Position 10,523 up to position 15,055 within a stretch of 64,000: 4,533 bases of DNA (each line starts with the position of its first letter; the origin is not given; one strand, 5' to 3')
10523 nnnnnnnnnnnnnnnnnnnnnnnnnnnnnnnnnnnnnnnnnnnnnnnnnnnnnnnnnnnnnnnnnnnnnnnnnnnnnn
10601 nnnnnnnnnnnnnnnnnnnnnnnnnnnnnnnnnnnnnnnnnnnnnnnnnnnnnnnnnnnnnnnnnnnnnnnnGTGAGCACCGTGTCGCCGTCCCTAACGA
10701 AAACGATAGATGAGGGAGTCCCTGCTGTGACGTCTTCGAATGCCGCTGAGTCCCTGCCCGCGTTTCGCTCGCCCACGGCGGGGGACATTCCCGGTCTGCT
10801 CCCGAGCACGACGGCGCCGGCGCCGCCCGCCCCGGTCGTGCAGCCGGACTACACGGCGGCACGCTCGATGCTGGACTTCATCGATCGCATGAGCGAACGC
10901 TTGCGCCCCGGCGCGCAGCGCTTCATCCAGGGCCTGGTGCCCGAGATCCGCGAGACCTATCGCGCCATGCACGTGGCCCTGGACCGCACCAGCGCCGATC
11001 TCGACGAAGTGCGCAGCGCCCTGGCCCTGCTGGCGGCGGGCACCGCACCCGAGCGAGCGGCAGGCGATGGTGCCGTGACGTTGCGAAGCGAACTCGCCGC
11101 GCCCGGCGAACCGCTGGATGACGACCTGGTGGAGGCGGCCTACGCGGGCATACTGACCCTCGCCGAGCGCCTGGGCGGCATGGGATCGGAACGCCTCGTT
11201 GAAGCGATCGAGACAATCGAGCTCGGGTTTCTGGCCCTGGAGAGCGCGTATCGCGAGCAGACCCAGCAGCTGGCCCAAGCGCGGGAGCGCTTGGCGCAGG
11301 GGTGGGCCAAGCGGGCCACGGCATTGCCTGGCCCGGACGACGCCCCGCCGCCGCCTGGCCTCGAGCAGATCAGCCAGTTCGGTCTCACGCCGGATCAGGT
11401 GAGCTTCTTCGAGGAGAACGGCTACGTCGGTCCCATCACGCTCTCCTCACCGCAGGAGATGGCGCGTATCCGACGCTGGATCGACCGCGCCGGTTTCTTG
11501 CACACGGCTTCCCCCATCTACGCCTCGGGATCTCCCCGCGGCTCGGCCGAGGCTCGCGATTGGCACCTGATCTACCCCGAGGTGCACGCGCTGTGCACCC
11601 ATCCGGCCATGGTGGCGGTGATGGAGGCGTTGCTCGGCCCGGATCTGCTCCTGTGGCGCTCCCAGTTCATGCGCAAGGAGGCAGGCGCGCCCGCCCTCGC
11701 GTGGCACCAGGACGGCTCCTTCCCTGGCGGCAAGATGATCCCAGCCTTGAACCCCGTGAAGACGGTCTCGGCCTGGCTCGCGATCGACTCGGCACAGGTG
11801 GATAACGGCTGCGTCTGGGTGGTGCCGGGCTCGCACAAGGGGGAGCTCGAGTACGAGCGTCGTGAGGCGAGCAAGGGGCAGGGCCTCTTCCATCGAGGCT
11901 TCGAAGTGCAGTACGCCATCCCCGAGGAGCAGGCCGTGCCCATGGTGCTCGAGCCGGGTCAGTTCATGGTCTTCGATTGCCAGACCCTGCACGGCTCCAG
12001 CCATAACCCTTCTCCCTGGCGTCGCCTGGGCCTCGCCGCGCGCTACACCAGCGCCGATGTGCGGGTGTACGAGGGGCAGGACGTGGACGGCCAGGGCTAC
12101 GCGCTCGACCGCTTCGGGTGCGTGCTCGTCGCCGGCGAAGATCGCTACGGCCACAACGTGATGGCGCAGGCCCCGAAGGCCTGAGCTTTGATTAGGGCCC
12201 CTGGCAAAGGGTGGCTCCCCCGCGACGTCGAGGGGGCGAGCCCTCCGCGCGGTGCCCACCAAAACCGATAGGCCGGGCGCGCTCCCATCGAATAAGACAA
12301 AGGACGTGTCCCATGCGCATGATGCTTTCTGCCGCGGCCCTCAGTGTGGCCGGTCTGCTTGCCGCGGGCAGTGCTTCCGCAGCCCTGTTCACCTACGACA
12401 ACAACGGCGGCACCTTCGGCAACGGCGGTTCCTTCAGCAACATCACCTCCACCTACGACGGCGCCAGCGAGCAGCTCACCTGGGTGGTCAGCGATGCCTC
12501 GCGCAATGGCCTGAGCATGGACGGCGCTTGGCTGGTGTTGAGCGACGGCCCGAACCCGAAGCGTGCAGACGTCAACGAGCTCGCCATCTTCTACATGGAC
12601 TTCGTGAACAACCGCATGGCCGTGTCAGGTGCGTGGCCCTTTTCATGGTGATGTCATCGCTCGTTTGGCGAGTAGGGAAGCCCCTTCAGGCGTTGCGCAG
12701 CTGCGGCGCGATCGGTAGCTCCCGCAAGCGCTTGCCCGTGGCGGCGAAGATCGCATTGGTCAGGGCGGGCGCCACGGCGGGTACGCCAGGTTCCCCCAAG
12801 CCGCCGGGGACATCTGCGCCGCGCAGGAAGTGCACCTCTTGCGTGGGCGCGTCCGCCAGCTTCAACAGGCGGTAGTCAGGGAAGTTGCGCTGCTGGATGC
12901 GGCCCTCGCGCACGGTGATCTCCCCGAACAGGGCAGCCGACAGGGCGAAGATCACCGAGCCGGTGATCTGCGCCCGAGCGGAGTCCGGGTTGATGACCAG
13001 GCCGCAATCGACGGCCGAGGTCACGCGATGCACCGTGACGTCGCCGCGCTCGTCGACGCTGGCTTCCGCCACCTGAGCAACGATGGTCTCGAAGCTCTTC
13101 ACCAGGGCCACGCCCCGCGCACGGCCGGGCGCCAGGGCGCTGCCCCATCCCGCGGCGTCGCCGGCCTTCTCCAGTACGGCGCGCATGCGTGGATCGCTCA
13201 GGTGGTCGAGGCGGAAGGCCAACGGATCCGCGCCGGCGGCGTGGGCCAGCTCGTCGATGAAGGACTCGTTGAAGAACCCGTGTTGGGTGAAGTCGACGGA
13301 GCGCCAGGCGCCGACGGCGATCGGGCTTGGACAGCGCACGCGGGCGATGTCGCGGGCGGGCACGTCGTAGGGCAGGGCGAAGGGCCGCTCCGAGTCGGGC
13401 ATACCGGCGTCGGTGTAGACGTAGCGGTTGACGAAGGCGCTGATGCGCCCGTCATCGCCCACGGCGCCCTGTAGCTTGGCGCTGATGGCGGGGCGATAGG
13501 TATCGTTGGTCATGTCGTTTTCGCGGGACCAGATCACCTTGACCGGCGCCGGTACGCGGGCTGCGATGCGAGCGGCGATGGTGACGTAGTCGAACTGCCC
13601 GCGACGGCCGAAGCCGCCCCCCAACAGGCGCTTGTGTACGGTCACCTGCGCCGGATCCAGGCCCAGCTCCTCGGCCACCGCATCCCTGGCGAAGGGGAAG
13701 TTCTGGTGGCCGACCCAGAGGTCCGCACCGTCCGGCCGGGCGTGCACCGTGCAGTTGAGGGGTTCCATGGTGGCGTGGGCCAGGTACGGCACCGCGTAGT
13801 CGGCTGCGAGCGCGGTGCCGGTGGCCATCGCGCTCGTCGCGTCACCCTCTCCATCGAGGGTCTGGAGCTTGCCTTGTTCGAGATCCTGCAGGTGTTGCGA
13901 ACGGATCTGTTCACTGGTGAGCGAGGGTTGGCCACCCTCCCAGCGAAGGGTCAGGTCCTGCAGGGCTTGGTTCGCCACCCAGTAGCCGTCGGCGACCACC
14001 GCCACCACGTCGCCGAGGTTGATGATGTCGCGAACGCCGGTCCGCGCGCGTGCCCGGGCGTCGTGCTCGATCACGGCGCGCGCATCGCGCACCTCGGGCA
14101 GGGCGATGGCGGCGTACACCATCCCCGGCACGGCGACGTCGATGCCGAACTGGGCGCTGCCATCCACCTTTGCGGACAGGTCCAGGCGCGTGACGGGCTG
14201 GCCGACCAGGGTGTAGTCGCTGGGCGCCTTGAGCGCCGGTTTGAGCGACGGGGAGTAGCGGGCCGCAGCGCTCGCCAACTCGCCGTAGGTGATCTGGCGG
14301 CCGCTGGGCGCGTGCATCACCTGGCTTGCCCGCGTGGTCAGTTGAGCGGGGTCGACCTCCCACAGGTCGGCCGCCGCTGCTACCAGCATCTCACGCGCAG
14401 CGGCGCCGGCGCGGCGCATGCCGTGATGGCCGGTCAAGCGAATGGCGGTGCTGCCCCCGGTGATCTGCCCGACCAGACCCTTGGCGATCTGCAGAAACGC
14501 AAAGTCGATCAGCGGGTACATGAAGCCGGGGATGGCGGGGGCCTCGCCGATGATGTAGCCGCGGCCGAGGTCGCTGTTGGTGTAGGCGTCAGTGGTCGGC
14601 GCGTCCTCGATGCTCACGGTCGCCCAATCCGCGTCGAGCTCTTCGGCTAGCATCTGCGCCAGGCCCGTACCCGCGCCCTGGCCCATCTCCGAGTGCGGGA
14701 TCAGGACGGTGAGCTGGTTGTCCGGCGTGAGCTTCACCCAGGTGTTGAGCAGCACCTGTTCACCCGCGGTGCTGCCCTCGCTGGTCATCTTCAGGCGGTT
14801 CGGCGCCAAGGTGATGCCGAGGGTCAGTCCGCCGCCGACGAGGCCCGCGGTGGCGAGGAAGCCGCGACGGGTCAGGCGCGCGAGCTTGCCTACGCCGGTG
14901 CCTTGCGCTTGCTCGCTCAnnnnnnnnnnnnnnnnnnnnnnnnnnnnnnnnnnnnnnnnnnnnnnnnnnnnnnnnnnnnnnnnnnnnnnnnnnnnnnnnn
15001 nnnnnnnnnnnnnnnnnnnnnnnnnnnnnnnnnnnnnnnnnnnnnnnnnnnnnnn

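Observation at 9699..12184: Translationally coupled TauD-type and PhyH-type Fe(II)/2OG oxygenases, the second with a novel 240-aa N-terminal domain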

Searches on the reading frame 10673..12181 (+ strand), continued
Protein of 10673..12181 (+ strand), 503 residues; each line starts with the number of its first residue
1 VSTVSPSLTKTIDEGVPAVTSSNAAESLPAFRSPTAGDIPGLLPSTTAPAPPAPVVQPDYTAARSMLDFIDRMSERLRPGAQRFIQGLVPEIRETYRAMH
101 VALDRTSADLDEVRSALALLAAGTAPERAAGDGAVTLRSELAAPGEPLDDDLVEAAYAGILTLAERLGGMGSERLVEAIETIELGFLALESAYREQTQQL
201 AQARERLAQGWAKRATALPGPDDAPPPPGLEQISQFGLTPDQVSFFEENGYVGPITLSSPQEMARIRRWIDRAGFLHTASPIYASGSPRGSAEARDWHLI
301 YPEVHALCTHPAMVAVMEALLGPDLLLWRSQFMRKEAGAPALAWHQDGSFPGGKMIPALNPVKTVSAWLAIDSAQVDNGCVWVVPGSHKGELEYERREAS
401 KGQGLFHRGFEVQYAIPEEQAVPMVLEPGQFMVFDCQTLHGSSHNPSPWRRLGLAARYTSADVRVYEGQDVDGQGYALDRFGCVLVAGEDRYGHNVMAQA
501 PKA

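Call 77: search_protein_families(library=ncbifam, proteins=[L005:2571-3428:+, L004:1899-3077:-, L001:2658-3989:+, L007:7969-9093:+], max_evalue=0.001)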
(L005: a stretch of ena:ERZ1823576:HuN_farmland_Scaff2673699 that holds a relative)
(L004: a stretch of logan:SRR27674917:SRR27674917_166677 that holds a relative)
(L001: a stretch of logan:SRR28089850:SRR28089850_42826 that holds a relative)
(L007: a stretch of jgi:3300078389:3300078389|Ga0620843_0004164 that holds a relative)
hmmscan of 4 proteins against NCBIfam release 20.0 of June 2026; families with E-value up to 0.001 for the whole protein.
L005:2571-3428:+ (286 aa): 13 families
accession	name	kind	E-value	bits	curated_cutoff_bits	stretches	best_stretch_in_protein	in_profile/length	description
NF008063.0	PRK10797.1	subfamily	1.5e-42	145.8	375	1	24-266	30-272/302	glutamate/aspartate ABC transporter substrate-binding protein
TIGR01096.1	3A0103s03R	subfamily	1.8e-36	126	256.35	1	15-264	8-250/250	lysine/arginine/ornithine ABC transporter substrate-binding protein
TIGR04262.1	orph_peri_GRRM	subfamily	8.7e-23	80.9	190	1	34-268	1-232/257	extracellular substrate binding-like orphan protein GrrP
NF008426.0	PRK11260.1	equivalog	1.9e-22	79.8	312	1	8-266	14-262/266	cystine ABC transporter substrate-binding protein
NF008885.0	PRK11917.1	equivalog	2.6e-14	53.4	373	1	23-240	27-236/259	bifunctional adhesin/ABC transporter aspartate/glutamate-binding protein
NF007029.0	PRK09495.1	equivalog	8.5e-14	51.9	303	1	46-266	37-245/248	glutamine ABC transporter substrate-binding protein GlnH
NF052427.1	StpK7MSMEG_1200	equivalog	5.8e-11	41.6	900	1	28-276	356-597/601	serine/threonine protein kinase StpK7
NF011965.0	PRK15437.1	equivalog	2.8e-10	40.2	459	1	29-264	23-253/260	histidine ABC transporter substrate-binding protein HisJ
NF041764.1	ArtI_Ecoli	equivalog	8.8e-09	35.1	522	1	35-265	22-242/243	arginine ABC transporter substrate-binding protein ArtI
NF011586.0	PRK15010.1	equivalog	1.9e-08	34.2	440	1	34-264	26-253/260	lysine/arginine/ornithine ABC transporter substrate-binding protein ArgT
NF011583.0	PRK15007.1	subfamily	7.2e-08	32.1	358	1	35-265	22-242/243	arginine ABC transporter substrate-binding protein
NF041765.1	ArtJ_Ecoli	equivalog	4.3e-06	26.5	510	1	35-266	22-243/243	arginine ABC transporter substrate-binding protein ArtJ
TIGR01728.1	SsuA_fam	subfamily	4.7e-05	22.7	163.5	1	130-201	86-151/290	aliphatic sulfonate ABC transporter substrate-binding protein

L004:1899-3077:- (392 aa): 0 families

L001:2658-3989:+ (444 aa): 4 families
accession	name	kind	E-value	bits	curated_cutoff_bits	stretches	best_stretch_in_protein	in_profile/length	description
NF010133.0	PRK13607.1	equivalog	3.1e-152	507.5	339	1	3-440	3-442/443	Xaa-Pro dipeptidase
NF008131.0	PRK10879.1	equivalog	6.8e-21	74.5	465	1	156-437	171-420/438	Xaa-Pro aminopeptidase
NF007310.0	PRK09795.1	equivalog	4.4e-09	35.6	393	1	154-353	123-308/361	aminopeptidase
NF040821.1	dipep_PepQ_Arch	equivalog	5.8e-07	28.8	630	0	156-346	120-291/346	Xaa-Pro dipeptidase PepQ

L007:7969-9093:+ (375 aa): 5 families
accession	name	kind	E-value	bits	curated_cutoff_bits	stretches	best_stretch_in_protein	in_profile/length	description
TIGR01762.1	chlorin-enz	subfamily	5.4e-43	147.4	226.3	1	2-254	3-288/288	chlorinating enzyme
NF052437.1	MPhHdxlPhnYGIM8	equivalog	4.6e-10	39.4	500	1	66-210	81-208/260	methylphosphonate hydroxylase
NF045813.1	DxPntBtaHylase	equivalog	2.5e-09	36.9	550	1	98-226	133-251/285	1-deoxypentalenic acid 11-beta-hydroxylase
TIGR02408.1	ectoine_ThpD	equivalog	1.6e-05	24.4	336.5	1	44-219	69-251/277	ectoine hydroxylase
TIGR04324.1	SpoChoClust_2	subfamily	0.0001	22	150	1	180-217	177-214/248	sporadic carbohydrate cluster 2OG-Fe(II) oxygenase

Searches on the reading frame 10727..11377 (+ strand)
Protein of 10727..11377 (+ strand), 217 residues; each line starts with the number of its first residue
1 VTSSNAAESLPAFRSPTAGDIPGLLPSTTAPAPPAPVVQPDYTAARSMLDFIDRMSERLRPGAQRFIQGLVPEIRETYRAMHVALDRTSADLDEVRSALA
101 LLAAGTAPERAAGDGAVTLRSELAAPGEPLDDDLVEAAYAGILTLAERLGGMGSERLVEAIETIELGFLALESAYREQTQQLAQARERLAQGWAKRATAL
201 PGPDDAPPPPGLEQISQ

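Call 20: search_protein_families(library=pfam, alignment_id=A2, max_evalue=10)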
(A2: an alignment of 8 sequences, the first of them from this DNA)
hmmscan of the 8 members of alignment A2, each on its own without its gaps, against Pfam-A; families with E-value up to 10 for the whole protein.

A. member 1, seq(217 aa): 1 family
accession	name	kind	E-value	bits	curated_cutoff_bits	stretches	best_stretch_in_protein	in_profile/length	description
PF21727.2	DUF6863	-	0.11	13.1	27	1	73-103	75-105/123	Family of unknown function (DUF6863)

B. families by the number of members that match (of 8 scanned): 15 families
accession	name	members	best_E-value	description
PF11273.13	DUF3073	2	0.0031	Protein of unknown function (DUF3073)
PF21727.2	DUF6863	2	0.064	Family of unknown function (DUF6863)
PF12795.12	MscS_porin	1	0.01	Mechanosensitive ion channel porin domain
PF21777.3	SDR-like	1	0.026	Short chain dehydrogenase-like protein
PF15035.11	Rootletin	1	0.078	Ciliary rootlet component, centrosome cohesion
PF02050.21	FliJ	1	0.09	Flagellar FliJ protein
PF08134.16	cIII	1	0.1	cIII protein family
PF09686.15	Plasmid_RAQPRD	1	0.11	Plasmid protein of unknown function (Plasmid_RAQPRD)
PF04102.17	SlyX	1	0.16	SlyX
PF16526.10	CLZ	1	0.2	C-terminal leucine zipper domain of cyclic nucleotide-gated channels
PF16888.10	YwqH-like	1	0.22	YwqH-like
PF06698.16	DUF1192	1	0.24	Protein of unknown function (DUF1192)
PF04108.17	ATG17_like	1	0.25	Autophagy protein ATG17-like domain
PF02120.21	Flg_hook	1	0.27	Flagellar hook-length control protein FliK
PF25014.1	NET2A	1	0.31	NET2A-like domain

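Call 26: search_protein_representatives(alignment_id=A2)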
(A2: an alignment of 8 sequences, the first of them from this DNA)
Query: 8 sequences, 218 profile positions. Proteins with E-value up to 0.001 (for the whole library): 5; up to 1e-10: 3; up to 1e-30: 2. The best 5 are listed.
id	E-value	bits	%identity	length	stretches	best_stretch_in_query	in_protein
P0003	1.1e-88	312.9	-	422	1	1-217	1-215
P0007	8.4e-87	306.7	-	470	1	17-216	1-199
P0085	4.9e-15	72.1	-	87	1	58-147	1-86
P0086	4.1e-07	46.2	-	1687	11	100-138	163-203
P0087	9.4e-04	35.2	-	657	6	64-94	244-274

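Call 37: predict_structure(alignment_id=A2)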
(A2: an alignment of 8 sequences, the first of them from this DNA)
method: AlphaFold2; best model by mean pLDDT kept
length: 217 residues; sequences in the alignment: 8
mean_pLDDT: 75.9   pTM: 0.62
mean pLDDT of the five models: 75.9, 74.1, 72.6, 72.6, 71.9
residues with pLDDT >= 90: 90; 70-90: 45; 50-70: 45; < 50: 37
segments of 3 or more residues with pLDDT < 50: 1-11, 24-37, 110-112, 115-120
pLDDT, mean of each block of 10 residues (from residue 1): 41 56 46 47 89 92 92 94 91 88 69 47 66 95 93 90 94 93 91 78 57 55
secondary structure, 60 per line:
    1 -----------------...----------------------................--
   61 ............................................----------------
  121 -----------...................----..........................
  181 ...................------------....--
elements in order: H43-58 H61-104 H132-150 H155-199 H212-215

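Call 44: fold_search(model_id=the predicted structure, library=pdb)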
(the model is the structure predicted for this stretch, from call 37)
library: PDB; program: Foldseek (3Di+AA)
matches with E <= 10: 343; with E <= 0.001: 0
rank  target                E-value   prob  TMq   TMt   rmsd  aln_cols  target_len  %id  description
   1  9fed                  8.2e-02  0.98  0.40  0.46  10.0       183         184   13  Single-chain chimeric protein mimicking the interaction between HR1 and HR2 in HIV gp41 (released 2025-05-28)
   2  8d9p                  1.5e-01  0.94  0.42  0.45   8.3       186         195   15  De Novo Photosynthetic Reaction Center Protein Equipped with Heme B and Mn(II) cations (released 2022-09-28)
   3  9qwr_A                2.4e-01  0.96  0.39  0.51   9.0       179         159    9  MIC60 helical bundle dimer (released 2026-02-25)
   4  9qwr_B                2.4e-01  0.35  0.20  0.26  16.4       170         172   15  MIC60 helical bundle dimer (released 2026-02-25)
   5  7zxk_C                5.0e-01  0.21  0.16  0.20  18.5       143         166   17  Human IL-27 in complex with neutralizing SRF388 FAb fragment (released 2022-11-02)
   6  7zqy_A                5.0e-01  0.11  0.17  0.21  36.2       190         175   17  Chaetomium thermophilum Rad50 Zn hook (released 2022-12-28)
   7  7u7n_D                5.3e-01  0.14  0.14  0.16  23.6       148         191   18  IL-27 quaternary receptor signaling complex (released 2022-05-25)
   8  6z0c_D                5.6e-01  0.72  0.39  0.44   8.6       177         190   14  Structure of in silico modelled artificial Maquette-3 protein (released 2021-03-17)
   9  9hpn_A                5.6e-01  0.28  0.25  0.14  31.7       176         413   16  Corynebacterium glutamicum PS2 S-layer (released 2025-01-29)
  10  5vju                  5.9e-01  0.60  0.37  0.40  11.6       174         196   17  De Novo Photosynthetic Reaction Center Protein Variant Equipped with His-Tyr H-bond, Heme B, and Cd(II) ions (released 2018-04-25)
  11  6z0c_C                6.5e-01  0.35  0.29  0.31  11.6       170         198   14  Structure of in silico modelled artificial Maquette-3 protein (released 2021-03-17)
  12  3zcj_C                6.8e-01  0.47  0.34  0.38   7.9       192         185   11  Crystal structure of Helicobacter pylori T4SS protein CagL in a tetragonal crystal form with a helical RGD-motif (6 Mo (released 2013-10-09)
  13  4e40                  6.8e-01  0.14  0.18  0.16  29.4       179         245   11  The haptoglobin-hemoglobin receptor of Trypanosoma congolense (released 2013-01-16)
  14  8d85_D                6.8e-01  0.13  0.16  0.19  23.0       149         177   19  Cryo-EM structure of human IL-27 signaling complex: model containing the interaction core region (released 2023-03-29)
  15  3lg7_A                7.2e-01  0.60  0.30  0.45   7.6       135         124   10  Crystal structure of HIV epitope-scaffold 4E10_S0_1EZ3A_002_C (released 2010-09-22)
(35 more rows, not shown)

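Call 58: find_related_loci(query=A2, collection=metagenome_contigs, flank=10000)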
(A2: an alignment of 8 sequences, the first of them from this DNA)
Query A2 (217 aa) in metagenome_contigs; peptide patterns used: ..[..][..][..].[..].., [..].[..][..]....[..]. (x = any residue, [..] = any of these).
600 stretches matched a pattern (row limit reached: there are more); 1 encode a relative of the query (tblastn E <= 1e-3); 1 distinct loci.
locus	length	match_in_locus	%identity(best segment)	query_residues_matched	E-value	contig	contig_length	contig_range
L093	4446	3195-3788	70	2-200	8e-85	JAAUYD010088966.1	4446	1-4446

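Call 81: search_solved_structures(query=A2, max_evalue=10)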
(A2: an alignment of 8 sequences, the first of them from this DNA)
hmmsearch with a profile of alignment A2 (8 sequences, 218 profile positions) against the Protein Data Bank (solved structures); distinct sequences matched with E-value up to 10: 6.
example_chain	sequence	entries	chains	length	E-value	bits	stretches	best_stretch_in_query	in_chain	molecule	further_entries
3ojf_A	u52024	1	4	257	0.31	13.8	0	107-144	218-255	Enoyl-[acyl-carrier-protein] reductase (FabL) (NADPH)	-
5ycx_A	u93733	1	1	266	0.31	13.8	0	107-144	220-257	Enoyl-[acyl-carrier-protein] reductase [NADH] FabI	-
2qio_A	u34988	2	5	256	0.34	13.7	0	107-144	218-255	Enoyl-(Acyl-carrier-protein) reductase | Enoyl-[acyl-carrier-protein] reductase (FabL) (NADPH)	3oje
5ycr_A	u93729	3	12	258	0.34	13.7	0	107-144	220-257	Enoyl-[acyl-carrier-protein] reductase [NADH] FabI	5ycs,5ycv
8fib_A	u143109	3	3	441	0.67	12.7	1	9-78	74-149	Cytochrome P450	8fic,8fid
8fie_A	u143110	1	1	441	0.67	12.7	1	9-78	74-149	Cytochrome P450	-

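Call 82: fold_search(model_id=the predicted structure, library=viral)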
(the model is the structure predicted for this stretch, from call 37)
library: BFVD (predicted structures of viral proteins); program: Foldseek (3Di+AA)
matches with E <= 10: 531; with E <= 0.001: 0
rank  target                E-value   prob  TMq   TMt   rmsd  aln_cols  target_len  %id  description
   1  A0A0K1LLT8            1.0e-01  0.98  0.30  0.51  11.0       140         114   14  Uncharacterized protein [Caulobacter phage Sansa]
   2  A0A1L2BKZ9            1.3e-01  0.63  0.26  0.24  19.3       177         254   15  (no name in the UniProt tables at hand)
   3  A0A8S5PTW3            1.9e-01  0.35  0.21  0.11  26.3       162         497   14  Minor capsid protein [Siphoviridae sp. ctJER10]
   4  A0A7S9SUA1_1          2.5e-01  0.33  0.22  0.08  17.0       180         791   13  Uncharacterized protein [Virus NIOZ-UU157]
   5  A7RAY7                2.8e-01  0.14  0.16  0.14  24.9       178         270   15  (no name in the UniProt tables at hand)
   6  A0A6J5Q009            3.1e-01  0.20  0.16  0.18  25.7       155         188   13  Uncharacterized protein [uncultured Caudovirales phage]
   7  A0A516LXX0            3.6e-01  0.11  0.16  0.05  19.0       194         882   13  (no name in the UniProt tables at hand)
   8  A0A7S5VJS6            4.2e-01  0.47  0.21  0.34  19.1       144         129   12  (no name in the UniProt tables at hand)
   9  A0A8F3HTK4            4.2e-01  0.21  0.21  0.18  25.1       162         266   14  Core protein [Hepatitis B virus]
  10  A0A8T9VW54            4.4e-01  0.75  0.38  0.47   8.4       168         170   14  (no name in the UniProt tables at hand)
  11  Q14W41                4.4e-01  0.15  0.20  0.06  15.6       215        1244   10  ORF65 [Ranid herpesvirus 2]
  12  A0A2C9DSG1            5.1e-01  0.54  0.33  0.36   9.2       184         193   15  Uncharacterized protein [Western grey kangaroopox virus]
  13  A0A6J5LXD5            5.1e-01  0.18  0.17  0.10  19.7       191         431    8  Uncharacterized protein [uncultured Caudovirales phage]
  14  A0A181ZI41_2          5.4e-01  0.20  0.24  0.09  13.5       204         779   14  Deneddylase [Human herpesvirus 1 (strain 17)]
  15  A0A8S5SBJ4            5.4e-01  0.16  0.19  0.18  28.4       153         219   18  Outer membrane protein assembly factor [Siphoviridae sp. ctgaY24]
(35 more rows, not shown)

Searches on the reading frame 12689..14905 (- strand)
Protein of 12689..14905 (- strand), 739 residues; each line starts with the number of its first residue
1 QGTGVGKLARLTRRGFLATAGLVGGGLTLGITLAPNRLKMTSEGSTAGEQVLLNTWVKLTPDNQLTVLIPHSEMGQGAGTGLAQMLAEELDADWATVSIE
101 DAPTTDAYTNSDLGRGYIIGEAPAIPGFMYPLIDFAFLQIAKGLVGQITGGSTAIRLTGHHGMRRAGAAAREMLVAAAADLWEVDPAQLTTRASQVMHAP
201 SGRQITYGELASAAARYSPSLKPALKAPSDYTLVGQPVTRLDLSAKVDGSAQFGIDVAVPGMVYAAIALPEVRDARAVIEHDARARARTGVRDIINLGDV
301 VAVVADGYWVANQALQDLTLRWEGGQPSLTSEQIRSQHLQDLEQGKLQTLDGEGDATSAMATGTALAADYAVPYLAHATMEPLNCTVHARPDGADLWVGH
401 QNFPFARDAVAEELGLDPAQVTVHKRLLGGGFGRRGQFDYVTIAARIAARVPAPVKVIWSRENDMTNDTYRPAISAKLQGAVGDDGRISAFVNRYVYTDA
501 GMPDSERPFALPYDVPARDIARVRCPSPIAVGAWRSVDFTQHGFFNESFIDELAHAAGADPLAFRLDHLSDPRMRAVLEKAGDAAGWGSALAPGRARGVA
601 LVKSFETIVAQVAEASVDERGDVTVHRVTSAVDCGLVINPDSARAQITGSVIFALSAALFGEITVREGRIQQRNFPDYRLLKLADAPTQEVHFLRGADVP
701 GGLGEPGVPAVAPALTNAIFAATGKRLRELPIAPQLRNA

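Call 50: search_protein_families(library=pfam, proteins=[window:12689-14905:-], max_evalue=0.001)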
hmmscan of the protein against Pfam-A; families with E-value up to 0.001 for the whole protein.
window:12689-14905:- (739 aa): 2 families
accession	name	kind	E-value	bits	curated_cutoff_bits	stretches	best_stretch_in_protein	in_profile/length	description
PF20256.3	MoCoBD_2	-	9.6e-31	107.8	27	3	608-687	202-283/283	Molybdopterin cofactor-binding domain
PF02738.23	MoCoBD_1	-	7.2e-29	101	27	1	353-566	15-241/244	Molybdopterin cofactor-binding domain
